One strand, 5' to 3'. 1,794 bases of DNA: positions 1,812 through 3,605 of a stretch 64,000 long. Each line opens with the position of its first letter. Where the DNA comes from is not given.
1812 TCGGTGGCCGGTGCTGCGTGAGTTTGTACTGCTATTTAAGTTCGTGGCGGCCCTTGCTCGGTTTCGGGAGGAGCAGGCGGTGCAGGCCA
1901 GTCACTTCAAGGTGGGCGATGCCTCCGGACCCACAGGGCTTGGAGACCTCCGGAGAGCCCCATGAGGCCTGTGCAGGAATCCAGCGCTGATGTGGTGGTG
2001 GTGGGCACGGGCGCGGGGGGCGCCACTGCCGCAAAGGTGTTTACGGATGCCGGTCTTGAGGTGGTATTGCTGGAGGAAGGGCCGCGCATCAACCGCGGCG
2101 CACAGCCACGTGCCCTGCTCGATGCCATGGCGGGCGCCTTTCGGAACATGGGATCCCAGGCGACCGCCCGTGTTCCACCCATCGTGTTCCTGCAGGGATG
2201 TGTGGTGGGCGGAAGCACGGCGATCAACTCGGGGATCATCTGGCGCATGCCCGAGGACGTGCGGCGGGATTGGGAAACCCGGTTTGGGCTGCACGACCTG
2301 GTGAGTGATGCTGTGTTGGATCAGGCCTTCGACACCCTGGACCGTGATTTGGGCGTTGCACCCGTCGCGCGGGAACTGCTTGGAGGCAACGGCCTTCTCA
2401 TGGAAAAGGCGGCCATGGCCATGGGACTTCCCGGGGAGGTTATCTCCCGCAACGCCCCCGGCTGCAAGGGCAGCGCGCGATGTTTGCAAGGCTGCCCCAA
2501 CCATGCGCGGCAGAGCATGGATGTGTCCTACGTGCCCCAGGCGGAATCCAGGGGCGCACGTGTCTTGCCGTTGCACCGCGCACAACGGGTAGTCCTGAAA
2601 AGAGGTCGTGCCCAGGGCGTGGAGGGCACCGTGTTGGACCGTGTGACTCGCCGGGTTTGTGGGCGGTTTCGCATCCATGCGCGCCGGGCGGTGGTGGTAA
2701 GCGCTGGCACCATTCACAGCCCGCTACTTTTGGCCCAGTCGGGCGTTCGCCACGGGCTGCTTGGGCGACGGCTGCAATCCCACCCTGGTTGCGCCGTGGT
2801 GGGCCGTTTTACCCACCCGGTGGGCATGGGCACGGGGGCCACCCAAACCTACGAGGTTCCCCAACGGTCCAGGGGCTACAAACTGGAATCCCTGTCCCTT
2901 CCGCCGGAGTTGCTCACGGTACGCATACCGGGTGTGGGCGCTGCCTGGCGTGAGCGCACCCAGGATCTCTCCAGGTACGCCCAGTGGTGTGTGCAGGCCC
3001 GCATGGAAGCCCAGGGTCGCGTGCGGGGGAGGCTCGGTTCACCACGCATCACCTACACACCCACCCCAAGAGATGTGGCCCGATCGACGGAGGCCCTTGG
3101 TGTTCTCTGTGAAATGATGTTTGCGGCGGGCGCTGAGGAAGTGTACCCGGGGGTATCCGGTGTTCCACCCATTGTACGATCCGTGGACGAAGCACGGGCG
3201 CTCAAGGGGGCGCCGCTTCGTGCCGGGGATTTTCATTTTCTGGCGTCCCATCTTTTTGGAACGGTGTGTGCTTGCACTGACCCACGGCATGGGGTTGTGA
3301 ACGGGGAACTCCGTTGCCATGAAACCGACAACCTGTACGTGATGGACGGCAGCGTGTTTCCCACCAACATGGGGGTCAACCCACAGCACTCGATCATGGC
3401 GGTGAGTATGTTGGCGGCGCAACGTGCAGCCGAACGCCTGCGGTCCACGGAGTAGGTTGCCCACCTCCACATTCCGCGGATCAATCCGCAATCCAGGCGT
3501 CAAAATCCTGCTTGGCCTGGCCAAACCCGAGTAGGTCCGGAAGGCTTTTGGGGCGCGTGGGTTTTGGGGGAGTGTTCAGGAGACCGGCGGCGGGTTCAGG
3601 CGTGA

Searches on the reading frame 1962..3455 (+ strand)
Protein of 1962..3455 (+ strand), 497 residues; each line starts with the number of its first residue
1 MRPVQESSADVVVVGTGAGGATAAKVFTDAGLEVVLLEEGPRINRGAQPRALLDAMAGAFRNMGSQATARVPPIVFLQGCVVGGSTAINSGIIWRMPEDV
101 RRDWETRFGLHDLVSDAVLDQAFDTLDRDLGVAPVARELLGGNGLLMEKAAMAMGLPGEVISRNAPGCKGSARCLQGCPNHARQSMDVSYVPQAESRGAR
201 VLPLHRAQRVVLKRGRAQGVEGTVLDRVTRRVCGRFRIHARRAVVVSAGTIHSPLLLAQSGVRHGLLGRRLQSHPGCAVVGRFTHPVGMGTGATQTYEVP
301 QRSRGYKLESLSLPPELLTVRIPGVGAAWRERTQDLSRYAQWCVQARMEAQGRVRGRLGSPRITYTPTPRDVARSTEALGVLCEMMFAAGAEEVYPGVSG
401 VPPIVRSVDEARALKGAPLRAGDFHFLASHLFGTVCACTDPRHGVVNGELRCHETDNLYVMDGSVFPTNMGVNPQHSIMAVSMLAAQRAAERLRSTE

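Call 26: search_protein_families(library=pfam, proteins=[window:1962-3455:+], max_evalue=0.0001)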
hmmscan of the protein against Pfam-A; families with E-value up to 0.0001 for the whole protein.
window:1962-3455:+ (497 aa): 4 families
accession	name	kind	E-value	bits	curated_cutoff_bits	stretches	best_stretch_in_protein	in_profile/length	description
PF00732.25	GMC_oxred_N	-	6.9e-41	140.9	23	1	61-275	6-217/218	GMC oxidoreductase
PF05199.19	GMC_oxred_C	-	4.9e-19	69.7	24.6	1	359-481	16-138/139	GMC oxidoreductase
PF00890.30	FAD_binding_2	-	5.2e-08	32.9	20.4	0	10-42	1-33/414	FAD binding domain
PF07992.20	Pyr_redox_2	-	1.2e-05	25.3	26.1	1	10-83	2-58/291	Pyridine nucleotide-disulphide oxidoreductase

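Call 57: find_encoding_contigs(protein=window:1962-3455:+, flank=10000, max_places=2)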
Protein window:1962-3455:+ (497 aa): 1 contig read that carries it; 1 place shown.
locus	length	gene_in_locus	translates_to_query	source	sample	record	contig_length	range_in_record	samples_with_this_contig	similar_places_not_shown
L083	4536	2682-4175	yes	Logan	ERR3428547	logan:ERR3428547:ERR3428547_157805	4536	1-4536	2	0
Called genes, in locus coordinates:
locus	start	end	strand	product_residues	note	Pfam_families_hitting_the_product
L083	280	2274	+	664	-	-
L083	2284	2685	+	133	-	-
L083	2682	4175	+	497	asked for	PF00732:GMC_oxred_N, PF00890:FAD_binding_2 (faint), PF07992:Pyr_redox_2 (faint), PF05199:GMC_oxred_C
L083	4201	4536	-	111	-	?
